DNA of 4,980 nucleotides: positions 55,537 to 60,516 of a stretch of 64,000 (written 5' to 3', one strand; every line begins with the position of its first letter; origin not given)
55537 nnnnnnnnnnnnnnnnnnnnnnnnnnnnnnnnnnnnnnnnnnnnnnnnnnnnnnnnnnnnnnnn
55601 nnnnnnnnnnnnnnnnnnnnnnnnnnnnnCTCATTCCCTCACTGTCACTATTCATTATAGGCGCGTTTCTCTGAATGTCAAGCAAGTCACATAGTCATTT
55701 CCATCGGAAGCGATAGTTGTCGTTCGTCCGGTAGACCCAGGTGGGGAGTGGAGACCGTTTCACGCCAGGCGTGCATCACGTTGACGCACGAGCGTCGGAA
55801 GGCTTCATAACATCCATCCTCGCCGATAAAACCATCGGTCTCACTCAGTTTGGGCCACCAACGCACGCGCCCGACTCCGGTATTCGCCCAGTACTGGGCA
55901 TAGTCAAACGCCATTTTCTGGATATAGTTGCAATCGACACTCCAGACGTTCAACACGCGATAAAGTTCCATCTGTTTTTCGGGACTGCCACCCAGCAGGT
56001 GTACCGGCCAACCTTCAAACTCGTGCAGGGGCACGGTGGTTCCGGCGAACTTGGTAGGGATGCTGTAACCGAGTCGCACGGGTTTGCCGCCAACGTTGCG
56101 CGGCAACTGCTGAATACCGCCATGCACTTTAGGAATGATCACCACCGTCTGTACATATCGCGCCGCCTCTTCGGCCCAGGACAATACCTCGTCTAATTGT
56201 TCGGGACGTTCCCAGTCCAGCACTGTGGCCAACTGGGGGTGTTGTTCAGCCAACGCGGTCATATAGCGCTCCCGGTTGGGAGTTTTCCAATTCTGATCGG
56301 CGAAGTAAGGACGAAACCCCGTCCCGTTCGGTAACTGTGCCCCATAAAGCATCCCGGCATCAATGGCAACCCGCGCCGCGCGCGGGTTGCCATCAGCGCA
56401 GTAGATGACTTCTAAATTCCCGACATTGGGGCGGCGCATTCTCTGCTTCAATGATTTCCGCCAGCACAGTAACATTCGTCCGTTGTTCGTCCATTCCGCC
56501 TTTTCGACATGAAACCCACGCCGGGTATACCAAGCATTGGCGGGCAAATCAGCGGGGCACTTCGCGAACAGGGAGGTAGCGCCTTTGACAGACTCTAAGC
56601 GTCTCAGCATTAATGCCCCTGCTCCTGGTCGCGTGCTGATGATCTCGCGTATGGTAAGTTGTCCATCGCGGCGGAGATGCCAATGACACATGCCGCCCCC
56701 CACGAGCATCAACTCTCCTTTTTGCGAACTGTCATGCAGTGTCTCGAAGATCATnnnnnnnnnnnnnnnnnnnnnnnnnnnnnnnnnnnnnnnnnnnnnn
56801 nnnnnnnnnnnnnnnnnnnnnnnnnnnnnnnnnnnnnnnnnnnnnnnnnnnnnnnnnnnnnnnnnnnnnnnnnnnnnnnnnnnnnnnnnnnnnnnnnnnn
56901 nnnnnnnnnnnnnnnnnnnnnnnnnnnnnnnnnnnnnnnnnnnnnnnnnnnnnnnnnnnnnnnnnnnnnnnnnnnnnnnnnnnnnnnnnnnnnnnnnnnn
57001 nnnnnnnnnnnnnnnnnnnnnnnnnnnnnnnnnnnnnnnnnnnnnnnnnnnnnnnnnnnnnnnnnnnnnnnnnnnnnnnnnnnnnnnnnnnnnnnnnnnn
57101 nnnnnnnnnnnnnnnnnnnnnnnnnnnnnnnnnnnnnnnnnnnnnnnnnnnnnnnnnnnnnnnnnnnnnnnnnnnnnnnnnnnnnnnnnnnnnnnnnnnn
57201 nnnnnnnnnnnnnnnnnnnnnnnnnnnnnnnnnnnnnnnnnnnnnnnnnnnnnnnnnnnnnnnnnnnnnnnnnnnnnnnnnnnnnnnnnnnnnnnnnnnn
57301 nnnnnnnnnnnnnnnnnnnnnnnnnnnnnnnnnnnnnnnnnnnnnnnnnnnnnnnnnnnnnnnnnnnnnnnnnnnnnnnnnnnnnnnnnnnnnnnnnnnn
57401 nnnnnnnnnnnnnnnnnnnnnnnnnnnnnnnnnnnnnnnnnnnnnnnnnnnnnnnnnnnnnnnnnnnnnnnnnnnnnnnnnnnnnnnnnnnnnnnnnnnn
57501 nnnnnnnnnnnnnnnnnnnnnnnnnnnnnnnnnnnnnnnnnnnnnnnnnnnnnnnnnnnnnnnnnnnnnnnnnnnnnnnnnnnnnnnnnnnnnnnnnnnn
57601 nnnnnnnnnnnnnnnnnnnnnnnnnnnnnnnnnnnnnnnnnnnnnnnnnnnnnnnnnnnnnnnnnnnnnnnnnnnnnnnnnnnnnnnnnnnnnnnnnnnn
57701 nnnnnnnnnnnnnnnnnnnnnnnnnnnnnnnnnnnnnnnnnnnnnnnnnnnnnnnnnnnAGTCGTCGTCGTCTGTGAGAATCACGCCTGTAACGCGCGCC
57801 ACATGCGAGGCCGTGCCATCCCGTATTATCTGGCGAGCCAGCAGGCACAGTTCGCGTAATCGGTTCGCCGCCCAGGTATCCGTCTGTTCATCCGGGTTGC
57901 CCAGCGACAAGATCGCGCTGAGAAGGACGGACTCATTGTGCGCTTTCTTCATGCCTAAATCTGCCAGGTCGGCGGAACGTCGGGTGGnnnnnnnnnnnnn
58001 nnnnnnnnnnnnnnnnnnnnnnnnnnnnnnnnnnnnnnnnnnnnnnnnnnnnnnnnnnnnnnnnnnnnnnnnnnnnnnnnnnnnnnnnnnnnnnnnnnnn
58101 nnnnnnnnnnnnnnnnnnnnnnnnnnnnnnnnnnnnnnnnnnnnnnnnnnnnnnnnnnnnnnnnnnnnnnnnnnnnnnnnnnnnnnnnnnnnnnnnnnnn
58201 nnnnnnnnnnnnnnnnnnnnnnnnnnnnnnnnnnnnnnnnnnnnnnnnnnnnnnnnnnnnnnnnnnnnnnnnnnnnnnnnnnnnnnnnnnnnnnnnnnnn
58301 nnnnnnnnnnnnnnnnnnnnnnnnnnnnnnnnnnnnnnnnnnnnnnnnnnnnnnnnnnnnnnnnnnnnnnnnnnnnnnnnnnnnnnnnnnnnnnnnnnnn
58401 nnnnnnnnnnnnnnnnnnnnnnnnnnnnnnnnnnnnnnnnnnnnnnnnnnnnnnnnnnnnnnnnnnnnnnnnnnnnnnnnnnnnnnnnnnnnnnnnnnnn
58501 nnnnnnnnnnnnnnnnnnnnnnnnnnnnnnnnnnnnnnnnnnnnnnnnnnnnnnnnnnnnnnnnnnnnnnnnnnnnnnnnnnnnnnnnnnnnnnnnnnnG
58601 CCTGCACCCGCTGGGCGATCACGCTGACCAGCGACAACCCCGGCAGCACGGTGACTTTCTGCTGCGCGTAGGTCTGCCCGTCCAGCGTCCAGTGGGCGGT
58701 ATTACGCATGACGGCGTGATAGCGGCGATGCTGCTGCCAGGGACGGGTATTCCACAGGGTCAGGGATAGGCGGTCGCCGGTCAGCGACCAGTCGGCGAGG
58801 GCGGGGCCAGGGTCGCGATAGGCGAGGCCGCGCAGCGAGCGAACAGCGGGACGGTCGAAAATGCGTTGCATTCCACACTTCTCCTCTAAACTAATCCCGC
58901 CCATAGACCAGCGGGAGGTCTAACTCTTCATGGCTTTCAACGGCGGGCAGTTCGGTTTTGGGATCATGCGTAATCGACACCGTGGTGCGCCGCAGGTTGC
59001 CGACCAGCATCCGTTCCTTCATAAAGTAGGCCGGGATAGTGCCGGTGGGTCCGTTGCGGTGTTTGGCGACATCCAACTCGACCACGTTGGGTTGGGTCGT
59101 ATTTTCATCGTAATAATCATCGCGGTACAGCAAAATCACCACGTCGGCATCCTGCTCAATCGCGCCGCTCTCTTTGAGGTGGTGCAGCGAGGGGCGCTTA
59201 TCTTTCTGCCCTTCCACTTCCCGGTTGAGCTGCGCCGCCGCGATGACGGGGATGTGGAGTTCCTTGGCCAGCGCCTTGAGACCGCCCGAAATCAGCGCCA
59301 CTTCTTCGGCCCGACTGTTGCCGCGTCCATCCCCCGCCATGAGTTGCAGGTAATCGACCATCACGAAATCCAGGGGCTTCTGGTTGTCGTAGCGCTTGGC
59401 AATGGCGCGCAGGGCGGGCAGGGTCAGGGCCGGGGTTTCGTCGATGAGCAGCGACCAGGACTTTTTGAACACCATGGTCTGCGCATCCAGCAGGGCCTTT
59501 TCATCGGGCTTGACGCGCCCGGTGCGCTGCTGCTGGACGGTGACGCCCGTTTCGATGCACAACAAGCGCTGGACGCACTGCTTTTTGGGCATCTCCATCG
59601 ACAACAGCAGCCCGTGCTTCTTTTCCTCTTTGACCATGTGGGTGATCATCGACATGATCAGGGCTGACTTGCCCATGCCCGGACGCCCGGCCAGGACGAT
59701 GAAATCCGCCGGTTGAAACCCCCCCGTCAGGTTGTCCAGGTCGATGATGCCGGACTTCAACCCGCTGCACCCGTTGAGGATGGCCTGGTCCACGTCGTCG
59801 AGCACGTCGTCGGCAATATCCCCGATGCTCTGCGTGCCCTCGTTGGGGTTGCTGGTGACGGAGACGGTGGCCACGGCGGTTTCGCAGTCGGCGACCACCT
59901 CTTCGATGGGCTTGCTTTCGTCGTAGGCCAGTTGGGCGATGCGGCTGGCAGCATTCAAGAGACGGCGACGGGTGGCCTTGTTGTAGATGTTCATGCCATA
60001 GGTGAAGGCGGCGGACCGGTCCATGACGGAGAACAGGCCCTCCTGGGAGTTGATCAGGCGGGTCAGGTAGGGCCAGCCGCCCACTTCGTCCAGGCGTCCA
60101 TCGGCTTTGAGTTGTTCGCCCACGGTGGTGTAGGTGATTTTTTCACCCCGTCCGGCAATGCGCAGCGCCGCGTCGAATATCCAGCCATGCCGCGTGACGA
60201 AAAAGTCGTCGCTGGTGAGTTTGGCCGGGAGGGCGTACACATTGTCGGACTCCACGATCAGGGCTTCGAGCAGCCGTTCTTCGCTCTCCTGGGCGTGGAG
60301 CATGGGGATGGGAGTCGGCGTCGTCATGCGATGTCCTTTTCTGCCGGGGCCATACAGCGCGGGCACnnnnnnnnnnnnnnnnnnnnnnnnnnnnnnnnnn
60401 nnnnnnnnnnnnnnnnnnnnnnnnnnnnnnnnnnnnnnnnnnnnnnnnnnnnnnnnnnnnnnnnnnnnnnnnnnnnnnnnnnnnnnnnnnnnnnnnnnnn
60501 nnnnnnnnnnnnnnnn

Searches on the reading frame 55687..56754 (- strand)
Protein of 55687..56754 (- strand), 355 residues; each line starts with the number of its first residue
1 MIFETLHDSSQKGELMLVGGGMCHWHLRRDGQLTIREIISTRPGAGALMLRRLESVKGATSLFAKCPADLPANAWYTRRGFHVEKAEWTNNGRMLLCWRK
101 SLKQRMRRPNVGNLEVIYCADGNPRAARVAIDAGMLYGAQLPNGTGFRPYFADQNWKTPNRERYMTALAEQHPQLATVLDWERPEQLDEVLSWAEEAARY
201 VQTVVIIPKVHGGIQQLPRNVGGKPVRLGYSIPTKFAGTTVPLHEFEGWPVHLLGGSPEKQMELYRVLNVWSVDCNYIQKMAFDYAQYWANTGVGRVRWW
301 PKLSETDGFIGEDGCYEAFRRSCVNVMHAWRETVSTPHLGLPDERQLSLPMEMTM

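Call 8: search_protein_families(library=phrogs, proteins=[window:55687-56754:-])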
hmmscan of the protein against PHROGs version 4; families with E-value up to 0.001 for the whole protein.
window:55687-56754:- (355 aa): 2 families
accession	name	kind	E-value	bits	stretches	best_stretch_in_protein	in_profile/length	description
phrog_23010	-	unknown function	8.8e-14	52.5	1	146-291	156-304/386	-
phrog_16059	-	unknown function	1.5e-12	48.6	1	163-293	77-201/304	-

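Call 42: find_encoding_contigs(protein=window:55687-56754:-, flank=10000, max_places=1)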
Protein window:55687-56754:- (355 aa): 9 contigs read that carry it; 1 place shown.
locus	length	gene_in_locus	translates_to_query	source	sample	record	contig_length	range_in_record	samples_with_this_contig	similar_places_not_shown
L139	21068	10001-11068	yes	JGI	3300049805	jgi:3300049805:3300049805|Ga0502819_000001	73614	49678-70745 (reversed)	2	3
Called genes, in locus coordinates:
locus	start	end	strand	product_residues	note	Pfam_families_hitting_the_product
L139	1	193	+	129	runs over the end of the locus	-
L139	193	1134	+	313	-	-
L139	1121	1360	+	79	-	-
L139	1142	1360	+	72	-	-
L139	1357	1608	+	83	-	-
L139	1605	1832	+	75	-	-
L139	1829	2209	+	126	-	-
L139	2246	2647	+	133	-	-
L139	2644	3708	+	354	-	PF09511:RNA_lig_T4_1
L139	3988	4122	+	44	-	-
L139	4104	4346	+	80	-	-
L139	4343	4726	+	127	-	-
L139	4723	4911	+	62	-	-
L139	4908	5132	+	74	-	-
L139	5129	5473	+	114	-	PF02481:DNA_processg_A (weak), PF10686:YAcAr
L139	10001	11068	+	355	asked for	PF20314:DUF6610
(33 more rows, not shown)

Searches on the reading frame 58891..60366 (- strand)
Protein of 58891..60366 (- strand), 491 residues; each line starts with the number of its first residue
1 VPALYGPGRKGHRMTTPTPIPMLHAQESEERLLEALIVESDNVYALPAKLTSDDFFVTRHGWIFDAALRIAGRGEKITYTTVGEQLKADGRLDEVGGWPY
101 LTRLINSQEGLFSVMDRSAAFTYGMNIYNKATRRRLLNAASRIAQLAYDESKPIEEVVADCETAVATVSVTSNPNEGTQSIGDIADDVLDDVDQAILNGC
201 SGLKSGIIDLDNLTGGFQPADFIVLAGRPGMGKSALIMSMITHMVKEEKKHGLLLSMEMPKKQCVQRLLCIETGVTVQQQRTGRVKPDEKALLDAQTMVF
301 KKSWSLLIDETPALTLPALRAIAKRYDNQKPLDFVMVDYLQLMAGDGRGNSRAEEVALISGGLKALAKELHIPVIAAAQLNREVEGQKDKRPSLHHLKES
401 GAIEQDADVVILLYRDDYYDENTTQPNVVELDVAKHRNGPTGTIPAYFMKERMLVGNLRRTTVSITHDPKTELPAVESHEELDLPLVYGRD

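Call 8: search_protein_families(library=phrogs, proteins=[window:58891-60366:-])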
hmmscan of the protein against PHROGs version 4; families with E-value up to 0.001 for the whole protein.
window:58891-60366:- (491 aa): 8 families
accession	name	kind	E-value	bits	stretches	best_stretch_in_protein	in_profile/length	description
phrog_19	-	DNA, RNA and nucleotide metabolism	3.5e-100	337.7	1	16-458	151-581/621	DnaB-like replicative helicase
phrog_11530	-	unknown function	2.1e-41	142.8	1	305-450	5-150/184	-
phrog_243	-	DNA, RNA and nucleotide metabolism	4.2e-41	141.7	1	209-458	24-268/273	DnaB-like replicative helicase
phrog_239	-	DNA, RNA and nucleotide metabolism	1.6e-34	121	1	135-451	274-592/801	DNA primase/helicase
phrog_19347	-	unknown function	5.3e-10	40.5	1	397-423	1-27/79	-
phrog_5482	-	unknown function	3.4e-08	33.6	1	217-432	49-270/341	-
phrog_23150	-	unknown function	2.4e-07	31.5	1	160-239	133-213/217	-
phrog_18375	-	DNA, RNA and nucleotide metabolism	0.00068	19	0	149-278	305-433/644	DNA primase/helicase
